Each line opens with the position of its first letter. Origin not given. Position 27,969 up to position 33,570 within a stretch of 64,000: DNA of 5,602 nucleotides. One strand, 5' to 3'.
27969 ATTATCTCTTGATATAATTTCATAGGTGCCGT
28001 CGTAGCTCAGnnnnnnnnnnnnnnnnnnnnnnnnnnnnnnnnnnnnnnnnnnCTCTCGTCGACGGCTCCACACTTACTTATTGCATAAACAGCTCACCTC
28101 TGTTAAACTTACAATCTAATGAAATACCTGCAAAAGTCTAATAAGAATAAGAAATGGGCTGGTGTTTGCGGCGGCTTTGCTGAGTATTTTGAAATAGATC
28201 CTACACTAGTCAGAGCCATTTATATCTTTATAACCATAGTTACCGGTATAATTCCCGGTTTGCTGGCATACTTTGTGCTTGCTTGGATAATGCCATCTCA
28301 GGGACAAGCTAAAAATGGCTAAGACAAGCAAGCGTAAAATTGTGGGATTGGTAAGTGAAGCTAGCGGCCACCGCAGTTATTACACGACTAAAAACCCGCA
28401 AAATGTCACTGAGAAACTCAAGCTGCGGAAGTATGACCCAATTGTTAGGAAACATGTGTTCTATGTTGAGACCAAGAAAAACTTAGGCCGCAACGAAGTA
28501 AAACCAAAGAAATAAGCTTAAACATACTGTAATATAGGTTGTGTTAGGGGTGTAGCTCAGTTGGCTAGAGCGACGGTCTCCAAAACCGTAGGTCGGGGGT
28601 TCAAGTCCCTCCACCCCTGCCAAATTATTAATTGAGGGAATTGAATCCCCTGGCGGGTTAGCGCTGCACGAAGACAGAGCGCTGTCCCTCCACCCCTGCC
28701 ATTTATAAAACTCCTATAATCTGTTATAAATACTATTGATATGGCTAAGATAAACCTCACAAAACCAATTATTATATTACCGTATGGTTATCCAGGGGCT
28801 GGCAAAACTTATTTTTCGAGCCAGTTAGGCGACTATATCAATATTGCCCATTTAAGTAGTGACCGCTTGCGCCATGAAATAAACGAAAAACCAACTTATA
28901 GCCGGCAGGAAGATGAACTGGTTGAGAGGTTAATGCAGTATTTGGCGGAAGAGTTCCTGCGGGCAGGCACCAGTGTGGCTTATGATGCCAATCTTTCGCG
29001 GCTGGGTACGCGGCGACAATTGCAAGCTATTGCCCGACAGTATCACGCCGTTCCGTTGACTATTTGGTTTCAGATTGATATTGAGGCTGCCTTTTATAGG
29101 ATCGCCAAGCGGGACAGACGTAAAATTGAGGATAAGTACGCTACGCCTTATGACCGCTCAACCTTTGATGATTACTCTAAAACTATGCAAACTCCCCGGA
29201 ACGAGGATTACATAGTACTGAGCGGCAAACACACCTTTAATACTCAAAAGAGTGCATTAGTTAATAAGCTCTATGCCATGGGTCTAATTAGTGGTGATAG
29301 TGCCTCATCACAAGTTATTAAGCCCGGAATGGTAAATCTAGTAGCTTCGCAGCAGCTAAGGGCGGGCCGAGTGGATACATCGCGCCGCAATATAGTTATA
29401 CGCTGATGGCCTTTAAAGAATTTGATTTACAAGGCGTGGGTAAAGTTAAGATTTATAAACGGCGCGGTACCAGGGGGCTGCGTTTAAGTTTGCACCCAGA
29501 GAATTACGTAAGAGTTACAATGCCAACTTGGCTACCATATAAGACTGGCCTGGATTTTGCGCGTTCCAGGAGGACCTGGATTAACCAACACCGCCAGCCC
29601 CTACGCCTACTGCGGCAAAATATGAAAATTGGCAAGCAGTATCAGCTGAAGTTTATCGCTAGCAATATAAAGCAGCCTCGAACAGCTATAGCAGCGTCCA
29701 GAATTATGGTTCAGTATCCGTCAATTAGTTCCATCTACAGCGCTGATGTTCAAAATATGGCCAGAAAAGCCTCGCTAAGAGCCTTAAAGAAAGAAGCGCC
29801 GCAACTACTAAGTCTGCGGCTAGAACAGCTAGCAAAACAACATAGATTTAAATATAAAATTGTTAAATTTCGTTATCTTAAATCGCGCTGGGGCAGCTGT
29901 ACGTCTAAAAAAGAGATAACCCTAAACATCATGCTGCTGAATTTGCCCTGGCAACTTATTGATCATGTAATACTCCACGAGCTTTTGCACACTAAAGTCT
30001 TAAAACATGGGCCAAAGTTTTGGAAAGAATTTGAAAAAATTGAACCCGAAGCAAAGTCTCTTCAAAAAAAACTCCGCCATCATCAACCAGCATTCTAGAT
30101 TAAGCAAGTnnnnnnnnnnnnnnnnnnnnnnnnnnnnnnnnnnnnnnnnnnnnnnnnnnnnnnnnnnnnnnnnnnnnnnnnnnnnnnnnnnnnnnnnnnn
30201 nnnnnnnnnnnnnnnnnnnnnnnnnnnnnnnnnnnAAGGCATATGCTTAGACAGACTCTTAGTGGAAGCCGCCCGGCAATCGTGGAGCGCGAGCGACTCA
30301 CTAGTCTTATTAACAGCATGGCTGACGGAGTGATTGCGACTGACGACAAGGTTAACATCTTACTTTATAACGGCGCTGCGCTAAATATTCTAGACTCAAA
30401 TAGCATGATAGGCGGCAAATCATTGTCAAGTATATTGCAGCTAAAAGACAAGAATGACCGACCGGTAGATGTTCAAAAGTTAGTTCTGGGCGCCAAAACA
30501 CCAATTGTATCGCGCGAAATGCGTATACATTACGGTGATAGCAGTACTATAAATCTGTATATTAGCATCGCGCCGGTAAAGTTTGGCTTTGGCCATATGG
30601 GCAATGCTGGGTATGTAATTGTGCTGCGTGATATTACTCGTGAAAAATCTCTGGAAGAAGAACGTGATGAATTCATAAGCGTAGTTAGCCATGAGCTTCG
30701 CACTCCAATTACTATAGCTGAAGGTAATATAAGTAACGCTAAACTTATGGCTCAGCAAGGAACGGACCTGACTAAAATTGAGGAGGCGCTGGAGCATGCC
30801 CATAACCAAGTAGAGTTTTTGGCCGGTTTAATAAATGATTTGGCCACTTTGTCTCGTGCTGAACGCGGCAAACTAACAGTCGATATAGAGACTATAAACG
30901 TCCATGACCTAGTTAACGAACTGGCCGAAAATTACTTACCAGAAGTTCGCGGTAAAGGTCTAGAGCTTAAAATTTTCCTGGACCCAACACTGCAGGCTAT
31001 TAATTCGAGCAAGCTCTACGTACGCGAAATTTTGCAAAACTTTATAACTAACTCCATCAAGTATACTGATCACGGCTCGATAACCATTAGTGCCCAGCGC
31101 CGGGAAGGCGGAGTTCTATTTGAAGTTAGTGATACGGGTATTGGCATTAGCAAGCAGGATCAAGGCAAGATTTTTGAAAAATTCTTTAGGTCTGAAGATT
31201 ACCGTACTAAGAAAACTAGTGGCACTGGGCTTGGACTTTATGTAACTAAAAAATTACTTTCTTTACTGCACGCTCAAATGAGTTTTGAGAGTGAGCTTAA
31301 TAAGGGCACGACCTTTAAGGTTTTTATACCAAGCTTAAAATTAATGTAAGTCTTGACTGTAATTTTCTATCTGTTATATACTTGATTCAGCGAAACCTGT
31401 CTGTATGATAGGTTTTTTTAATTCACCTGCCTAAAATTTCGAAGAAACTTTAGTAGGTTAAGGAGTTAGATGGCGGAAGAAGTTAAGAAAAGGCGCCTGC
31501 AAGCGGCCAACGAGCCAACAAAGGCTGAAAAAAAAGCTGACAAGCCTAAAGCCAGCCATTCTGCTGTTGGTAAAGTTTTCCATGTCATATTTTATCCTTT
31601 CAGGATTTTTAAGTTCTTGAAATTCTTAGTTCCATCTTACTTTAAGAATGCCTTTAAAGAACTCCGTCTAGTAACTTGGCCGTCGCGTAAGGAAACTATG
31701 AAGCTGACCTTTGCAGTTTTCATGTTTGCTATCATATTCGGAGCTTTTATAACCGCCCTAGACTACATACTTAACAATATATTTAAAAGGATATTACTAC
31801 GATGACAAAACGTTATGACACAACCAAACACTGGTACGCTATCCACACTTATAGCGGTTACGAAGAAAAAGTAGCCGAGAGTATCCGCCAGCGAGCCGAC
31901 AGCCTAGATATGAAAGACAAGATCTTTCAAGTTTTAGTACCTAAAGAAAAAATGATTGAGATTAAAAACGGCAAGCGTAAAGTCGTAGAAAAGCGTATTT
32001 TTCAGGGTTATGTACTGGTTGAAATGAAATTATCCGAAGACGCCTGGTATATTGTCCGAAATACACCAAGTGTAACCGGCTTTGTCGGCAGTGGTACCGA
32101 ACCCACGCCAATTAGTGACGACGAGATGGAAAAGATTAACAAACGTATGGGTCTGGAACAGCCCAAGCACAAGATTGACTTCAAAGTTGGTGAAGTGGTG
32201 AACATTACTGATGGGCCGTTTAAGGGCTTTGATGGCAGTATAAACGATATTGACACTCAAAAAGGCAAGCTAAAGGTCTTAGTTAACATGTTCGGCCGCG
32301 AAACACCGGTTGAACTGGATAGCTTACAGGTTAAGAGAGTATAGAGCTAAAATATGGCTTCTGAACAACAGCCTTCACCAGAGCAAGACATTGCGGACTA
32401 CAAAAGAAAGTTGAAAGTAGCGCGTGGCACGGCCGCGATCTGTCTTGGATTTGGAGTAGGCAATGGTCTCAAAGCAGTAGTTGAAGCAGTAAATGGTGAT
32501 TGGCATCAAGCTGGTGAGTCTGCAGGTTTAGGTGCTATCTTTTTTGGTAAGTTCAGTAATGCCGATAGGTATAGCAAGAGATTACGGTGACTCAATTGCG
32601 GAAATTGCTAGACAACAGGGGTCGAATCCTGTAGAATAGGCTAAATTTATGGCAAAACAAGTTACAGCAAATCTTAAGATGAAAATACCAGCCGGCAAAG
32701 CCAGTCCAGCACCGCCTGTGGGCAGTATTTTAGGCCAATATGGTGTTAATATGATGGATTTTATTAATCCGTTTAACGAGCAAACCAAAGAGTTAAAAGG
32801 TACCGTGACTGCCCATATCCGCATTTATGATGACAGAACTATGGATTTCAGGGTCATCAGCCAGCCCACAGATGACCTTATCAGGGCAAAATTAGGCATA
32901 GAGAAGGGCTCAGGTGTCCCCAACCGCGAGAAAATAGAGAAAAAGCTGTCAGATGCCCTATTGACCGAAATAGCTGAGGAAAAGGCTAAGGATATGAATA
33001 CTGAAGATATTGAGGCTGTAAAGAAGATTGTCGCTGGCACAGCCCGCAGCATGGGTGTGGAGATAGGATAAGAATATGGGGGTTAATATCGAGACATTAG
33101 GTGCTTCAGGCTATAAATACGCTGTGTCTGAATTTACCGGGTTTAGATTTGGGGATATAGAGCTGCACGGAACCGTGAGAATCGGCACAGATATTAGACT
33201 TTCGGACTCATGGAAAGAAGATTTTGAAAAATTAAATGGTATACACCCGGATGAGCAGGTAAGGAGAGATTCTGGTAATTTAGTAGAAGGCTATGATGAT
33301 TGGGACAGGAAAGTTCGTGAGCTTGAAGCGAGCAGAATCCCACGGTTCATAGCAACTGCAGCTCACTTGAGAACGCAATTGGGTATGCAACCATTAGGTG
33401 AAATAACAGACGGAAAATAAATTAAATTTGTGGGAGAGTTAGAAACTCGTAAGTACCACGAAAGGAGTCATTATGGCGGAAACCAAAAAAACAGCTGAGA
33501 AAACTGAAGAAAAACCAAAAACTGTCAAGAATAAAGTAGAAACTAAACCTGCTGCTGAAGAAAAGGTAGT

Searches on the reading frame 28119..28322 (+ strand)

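Call 99: search_protein_families(library=ncbifam, proteins=[window:28119-28322:+], max_evalue=0.1)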
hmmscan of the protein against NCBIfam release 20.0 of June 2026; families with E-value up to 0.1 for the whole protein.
window:28119-28322:+ (67 aa): 2 families
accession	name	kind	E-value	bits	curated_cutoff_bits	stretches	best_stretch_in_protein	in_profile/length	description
TIGR02978.1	phageshock_pspC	equivalog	1.5e-14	53.9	104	1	3-63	3-63/121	envelope stress response membrane protein PspC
NF007973.0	PRK10697.1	equivalog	4.1e-08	33.2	136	1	6-62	12-68/119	envelope stress response membrane protein PspC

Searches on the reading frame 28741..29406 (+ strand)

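Call 15: search_protein_families(library=pfam, proteins=[window:28741-29406:+], max_evalue=0.001)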
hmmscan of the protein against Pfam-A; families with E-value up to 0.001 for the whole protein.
window:28741-29406:+ (221 aa): 5 families
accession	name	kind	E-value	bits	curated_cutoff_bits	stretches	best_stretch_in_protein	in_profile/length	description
PF13671.12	AAA_33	-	1.8e-15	57.9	27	1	12-150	2-141/143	AAA domain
PF08433.16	KTI12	-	2.7e-06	27.5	22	1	11-150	4-138/271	Chromatin associated protein KTI12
PF06414.18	Zeta_toxin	-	5.7e-06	26.4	22.3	1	7-107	14-127/199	Zeta toxin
PF13207.12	AAA_17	-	7.4e-05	23.5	27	1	15-125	1-123/136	AAA domain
PF13238.12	AAA_18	-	0.00091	20.1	29.4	0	16-129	5-118/128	AAA domain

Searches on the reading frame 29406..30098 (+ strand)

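Call 15: search_protein_families(library=pfam, proteins=[window:29406-30098:+], max_evalue=0.001)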
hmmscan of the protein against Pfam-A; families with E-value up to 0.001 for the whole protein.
window:29406-30098:+ (230 aa): 3 families
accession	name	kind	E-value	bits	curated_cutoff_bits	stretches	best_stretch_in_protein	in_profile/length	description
PF01863.23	YgjP-like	-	4.1e-36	125.4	26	1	25-226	3-207/207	YgjP-like, metallopeptidase domain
PF10263.15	SprT-like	-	1.2e-05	25.6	25.6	1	144-223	13-106/108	SprT-like family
PF08325.16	WLM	-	6.4e-05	23.5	26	1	180-222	78-120/190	WLM domain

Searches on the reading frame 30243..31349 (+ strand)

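Call 15: search_protein_families(library=pfam, proteins=[window:30243-31349:+], max_evalue=0.001)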
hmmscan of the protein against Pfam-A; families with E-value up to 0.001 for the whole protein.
window:30243-31349:+ (368 aa): 5 families
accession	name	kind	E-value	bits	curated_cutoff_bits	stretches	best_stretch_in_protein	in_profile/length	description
PF02518.31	HATPase_c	-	1.8e-26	93.2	26.4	1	260-364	6-109/111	Histidine kinase-, DNA gyrase B-, and HSP90-like ATPase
PF00512.31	HisKA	-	1.1e-09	38.7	26.9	1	141-209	2-66/66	His Kinase A (phospho-acceptor) domain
PF13188.13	PAS_8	-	4.8e-05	23.5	21.8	1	17-66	1-52/65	PAS domain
PF13581.12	HATPase_c_2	-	7e-05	23.3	27.4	1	254-342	30-112/127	Histidine kinase-like ATPase domain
PF13426.13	PAS_9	-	0.00021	21.9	27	1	28-132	2-102/103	PAS domain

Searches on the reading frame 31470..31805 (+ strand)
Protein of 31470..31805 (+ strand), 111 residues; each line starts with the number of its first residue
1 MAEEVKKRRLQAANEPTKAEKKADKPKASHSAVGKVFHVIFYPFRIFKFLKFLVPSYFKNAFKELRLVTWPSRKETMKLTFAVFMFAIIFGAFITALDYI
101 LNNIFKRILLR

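Call 15: search_protein_families(library=pfam, proteins=[window:31470-31805:+], max_evalue=0.001)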
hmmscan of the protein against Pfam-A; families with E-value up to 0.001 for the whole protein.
window:31470-31805:+ (111 aa): 1 family
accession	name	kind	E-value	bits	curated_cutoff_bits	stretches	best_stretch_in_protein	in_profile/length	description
PF00584.25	SecE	-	7.2e-18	64.7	22.7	1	57-108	3-54/55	SecE/Sec61-gamma subunits of protein translocation complex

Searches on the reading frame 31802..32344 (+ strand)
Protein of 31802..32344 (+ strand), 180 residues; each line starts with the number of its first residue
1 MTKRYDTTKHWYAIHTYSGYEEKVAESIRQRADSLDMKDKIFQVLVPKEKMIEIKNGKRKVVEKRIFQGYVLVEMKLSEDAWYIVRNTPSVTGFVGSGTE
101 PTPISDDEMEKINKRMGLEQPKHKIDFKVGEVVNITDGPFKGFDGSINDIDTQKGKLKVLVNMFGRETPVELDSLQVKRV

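Call 15: search_protein_families(library=pfam, proteins=[window:31802-32344:+], max_evalue=0.001)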
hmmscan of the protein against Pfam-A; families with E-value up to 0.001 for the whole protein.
window:31802-32344:+ (180 aa): 2 families
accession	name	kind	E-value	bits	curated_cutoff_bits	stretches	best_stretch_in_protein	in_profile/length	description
PF02357.24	NusG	-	4.1e-31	107.8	22.2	1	9-112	1-92/93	Transcription termination factor nusG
PF03439.18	Spt5-NGN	-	0.00057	20.2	22.4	0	12-95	3-71/84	Early transcription elongation factor of RNA pol II, NGN section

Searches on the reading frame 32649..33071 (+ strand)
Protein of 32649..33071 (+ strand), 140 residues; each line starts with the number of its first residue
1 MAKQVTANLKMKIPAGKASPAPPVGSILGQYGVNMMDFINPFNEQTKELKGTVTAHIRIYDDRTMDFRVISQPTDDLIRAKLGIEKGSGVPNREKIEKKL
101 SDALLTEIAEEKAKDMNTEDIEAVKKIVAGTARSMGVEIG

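Call 16: search_protein_families(library=pfam, proteins=[window:32649-33071:+], max_evalue=0.001)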
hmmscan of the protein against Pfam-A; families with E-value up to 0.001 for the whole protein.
window:32649-33071:+ (140 aa): 2 families
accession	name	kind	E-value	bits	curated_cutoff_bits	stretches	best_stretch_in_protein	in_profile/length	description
PF03946.19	Ribosomal_L11_N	-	5.9e-20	71.2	32.9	1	10-64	2-57/58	Ribosomal protein L11, N-terminal domain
PF00298.24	Ribosomal_L11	-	8.1e-18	65.1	21.4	1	73-139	4-69/69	Ribosomal protein L11, RNA binding domain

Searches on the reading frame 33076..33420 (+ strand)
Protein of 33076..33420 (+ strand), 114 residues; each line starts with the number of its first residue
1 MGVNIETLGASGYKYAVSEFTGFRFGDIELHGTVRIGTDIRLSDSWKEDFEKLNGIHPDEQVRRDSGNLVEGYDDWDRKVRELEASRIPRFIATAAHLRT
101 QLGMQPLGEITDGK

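Call 16: search_protein_families(library=pfam, proteins=[window:33076-33420:+], max_evalue=0.001)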
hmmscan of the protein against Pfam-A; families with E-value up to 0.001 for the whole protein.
window:33076-33420:+ (114 aa): 0 families

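Call 78: search_protein_families(library=pfam, proteins=[window:33076-33420:+], max_evalue=1)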
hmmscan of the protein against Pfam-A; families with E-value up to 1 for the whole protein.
window:33076-33420:+ (114 aa): 1 family
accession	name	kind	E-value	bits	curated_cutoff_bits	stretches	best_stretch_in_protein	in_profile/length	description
PF18095.7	PAS_12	-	0.13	12.3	22.6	1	49-86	75-112/153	UPF0242 C-terminal PAS-like domain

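Call 99: search_protein_families(library=ncbifam, proteins=[window:33076-33420:+], max_evalue=0.1)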
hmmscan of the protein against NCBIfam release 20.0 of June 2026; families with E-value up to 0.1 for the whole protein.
window:33076-33420:+ (114 aa): 0 families
